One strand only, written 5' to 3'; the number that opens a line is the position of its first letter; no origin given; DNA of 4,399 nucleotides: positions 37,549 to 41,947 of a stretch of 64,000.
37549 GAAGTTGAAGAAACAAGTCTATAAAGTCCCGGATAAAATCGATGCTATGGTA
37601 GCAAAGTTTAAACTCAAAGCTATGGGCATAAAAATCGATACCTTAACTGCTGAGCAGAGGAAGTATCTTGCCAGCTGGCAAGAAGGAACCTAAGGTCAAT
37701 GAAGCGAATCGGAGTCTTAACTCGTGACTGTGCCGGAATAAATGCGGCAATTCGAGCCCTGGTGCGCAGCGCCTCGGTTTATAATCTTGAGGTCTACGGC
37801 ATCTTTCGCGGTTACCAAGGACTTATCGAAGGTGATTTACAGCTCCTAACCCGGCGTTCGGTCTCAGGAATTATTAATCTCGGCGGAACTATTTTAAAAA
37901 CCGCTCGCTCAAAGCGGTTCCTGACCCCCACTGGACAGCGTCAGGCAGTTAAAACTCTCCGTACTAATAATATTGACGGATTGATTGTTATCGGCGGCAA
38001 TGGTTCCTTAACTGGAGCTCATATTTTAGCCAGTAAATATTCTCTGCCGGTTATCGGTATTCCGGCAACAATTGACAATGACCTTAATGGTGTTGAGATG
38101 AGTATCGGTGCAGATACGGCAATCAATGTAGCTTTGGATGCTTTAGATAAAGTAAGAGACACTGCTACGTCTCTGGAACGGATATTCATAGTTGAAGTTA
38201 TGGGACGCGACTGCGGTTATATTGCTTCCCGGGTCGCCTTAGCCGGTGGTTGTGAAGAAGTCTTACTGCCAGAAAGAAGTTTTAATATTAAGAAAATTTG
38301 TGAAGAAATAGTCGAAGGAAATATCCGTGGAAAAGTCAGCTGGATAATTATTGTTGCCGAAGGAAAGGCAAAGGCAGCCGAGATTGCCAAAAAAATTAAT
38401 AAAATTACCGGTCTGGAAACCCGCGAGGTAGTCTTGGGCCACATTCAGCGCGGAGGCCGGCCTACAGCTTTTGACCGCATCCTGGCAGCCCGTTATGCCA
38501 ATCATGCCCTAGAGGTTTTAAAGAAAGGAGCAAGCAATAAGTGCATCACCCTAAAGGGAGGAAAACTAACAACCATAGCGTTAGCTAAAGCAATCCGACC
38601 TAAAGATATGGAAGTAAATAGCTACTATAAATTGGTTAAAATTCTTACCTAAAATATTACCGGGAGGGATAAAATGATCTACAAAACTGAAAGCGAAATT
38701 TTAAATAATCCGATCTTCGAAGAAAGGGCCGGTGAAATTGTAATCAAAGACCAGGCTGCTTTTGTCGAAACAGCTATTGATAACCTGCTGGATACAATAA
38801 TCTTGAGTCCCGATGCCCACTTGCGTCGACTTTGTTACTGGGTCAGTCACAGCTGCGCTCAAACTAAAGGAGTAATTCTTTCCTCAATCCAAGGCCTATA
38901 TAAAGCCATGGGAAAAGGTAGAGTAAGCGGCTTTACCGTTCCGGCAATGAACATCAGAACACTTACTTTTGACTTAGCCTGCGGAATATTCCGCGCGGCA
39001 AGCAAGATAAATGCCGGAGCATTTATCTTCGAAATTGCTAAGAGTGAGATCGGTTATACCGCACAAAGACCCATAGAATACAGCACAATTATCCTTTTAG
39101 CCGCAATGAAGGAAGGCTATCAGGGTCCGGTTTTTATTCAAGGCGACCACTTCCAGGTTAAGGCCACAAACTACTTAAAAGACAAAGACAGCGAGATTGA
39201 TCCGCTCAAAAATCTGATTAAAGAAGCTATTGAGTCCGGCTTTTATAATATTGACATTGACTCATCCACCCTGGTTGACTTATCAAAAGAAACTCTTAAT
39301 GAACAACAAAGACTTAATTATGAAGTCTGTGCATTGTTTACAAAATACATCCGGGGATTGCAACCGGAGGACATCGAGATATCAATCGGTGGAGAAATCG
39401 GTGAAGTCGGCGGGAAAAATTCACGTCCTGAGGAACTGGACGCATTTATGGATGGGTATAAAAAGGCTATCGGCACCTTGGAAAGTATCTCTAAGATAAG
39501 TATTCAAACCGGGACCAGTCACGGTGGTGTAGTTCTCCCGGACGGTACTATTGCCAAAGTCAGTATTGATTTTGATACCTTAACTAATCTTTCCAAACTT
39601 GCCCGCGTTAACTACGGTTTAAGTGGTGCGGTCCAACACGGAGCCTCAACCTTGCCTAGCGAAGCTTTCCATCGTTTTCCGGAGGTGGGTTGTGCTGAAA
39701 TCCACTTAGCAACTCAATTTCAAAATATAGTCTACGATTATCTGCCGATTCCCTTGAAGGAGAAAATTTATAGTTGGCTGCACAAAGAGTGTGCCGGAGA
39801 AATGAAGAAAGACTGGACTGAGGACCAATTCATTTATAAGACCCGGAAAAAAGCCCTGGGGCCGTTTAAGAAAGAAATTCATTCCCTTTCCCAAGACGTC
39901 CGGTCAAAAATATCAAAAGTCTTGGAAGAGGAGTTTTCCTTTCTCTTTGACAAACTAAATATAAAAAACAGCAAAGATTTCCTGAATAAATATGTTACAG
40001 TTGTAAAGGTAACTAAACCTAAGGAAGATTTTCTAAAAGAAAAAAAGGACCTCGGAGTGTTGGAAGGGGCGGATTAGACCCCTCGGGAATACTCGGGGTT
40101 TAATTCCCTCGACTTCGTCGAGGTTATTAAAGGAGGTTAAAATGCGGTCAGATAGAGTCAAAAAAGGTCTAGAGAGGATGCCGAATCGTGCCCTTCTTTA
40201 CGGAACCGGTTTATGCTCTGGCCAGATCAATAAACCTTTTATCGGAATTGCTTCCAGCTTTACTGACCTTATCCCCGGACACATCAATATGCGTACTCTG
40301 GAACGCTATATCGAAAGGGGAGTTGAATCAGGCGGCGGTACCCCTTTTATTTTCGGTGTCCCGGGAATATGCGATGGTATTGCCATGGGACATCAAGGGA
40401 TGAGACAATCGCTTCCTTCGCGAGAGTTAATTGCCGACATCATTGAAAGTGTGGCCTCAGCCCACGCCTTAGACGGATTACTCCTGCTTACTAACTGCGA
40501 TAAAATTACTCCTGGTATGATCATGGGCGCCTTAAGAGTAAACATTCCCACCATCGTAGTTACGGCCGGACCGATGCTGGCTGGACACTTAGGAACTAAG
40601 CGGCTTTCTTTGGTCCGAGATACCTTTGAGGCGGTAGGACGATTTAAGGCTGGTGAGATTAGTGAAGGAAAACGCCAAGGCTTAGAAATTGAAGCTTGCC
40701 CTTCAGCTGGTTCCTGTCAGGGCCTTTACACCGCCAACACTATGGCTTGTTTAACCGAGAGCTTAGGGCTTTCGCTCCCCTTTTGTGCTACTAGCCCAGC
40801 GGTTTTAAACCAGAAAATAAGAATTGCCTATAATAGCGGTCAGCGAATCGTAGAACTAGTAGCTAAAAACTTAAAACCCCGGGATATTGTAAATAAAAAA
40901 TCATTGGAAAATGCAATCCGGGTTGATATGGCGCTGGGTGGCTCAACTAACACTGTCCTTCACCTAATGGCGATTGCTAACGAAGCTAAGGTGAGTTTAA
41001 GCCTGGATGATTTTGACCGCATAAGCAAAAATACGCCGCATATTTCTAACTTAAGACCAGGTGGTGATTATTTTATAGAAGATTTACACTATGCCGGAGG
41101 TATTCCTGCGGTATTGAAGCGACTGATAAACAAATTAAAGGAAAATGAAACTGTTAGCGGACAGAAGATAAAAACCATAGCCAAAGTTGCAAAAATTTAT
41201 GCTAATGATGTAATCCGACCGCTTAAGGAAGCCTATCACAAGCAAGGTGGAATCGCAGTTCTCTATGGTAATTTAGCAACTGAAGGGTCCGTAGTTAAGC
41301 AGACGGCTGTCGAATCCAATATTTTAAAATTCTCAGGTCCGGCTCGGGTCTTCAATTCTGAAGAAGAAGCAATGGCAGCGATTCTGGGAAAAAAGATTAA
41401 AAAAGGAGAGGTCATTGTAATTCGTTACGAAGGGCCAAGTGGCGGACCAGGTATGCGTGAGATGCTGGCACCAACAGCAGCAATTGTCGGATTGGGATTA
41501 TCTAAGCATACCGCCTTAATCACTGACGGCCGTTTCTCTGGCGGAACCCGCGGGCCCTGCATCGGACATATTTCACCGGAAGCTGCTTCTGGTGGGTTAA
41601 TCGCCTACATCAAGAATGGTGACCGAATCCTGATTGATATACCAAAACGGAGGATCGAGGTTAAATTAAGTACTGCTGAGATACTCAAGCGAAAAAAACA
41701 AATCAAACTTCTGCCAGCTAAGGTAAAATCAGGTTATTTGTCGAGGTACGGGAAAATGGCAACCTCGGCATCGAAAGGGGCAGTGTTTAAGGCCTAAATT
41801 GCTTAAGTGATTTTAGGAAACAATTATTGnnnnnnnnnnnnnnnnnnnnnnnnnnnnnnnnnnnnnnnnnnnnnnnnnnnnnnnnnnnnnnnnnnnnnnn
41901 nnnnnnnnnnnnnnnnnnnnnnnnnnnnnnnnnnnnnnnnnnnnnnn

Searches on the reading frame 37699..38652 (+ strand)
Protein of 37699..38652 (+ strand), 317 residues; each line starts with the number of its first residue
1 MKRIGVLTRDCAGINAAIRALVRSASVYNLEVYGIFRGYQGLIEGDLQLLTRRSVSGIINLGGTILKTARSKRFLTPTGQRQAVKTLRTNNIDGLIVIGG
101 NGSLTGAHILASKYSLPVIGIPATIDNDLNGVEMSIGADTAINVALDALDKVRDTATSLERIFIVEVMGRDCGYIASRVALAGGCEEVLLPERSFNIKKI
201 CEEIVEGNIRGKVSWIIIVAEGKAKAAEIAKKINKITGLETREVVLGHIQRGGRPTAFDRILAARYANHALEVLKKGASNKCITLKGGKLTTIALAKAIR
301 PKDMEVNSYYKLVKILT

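Call 41: search_protein_families(library=pfam, proteins=[window:37699-38652:+], max_evalue=0.000001)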
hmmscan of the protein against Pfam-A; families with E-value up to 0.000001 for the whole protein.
window:37699-38652:+ (317 aa): 1 family
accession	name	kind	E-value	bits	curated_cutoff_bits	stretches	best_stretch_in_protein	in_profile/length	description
PF00365.25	PFK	-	4.5e-99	331.7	30.9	1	4-273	2-276/277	Phosphofructokinase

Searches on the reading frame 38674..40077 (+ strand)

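Call 41: search_protein_families(library=pfam, proteins=[window:38674-40077:+], max_evalue=0.000001)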
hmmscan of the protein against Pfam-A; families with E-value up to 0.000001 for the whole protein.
window:38674-40077:+ (467 aa): 1 family
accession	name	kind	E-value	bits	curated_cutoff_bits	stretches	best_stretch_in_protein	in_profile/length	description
PF01116.26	F_bP_aldolase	-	1.4e-15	58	25.5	1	83-370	11-255/277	Fructose-bisphosphate aldolase class-II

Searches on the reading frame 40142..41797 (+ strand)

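Call 41: search_protein_families(library=pfam, proteins=[window:40142-41797:+], max_evalue=0.000001)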
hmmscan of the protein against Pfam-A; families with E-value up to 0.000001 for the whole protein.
window:40142-41797:+ (551 aa): 2 families
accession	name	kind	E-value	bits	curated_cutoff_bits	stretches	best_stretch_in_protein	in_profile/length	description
PF00920.27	ILVD_EDD_N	-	5.7e-126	420.4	27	1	31-344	1-314/316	Dihydroxy-acid/6-phosphogluconate dehydratase N-terminal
PF24877.1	ILV_EDD_C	-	8.4e-77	257.3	27.7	1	356-547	1-191/191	Dihydroxy-acid/6-phosphogluconate dehydratase C-terminal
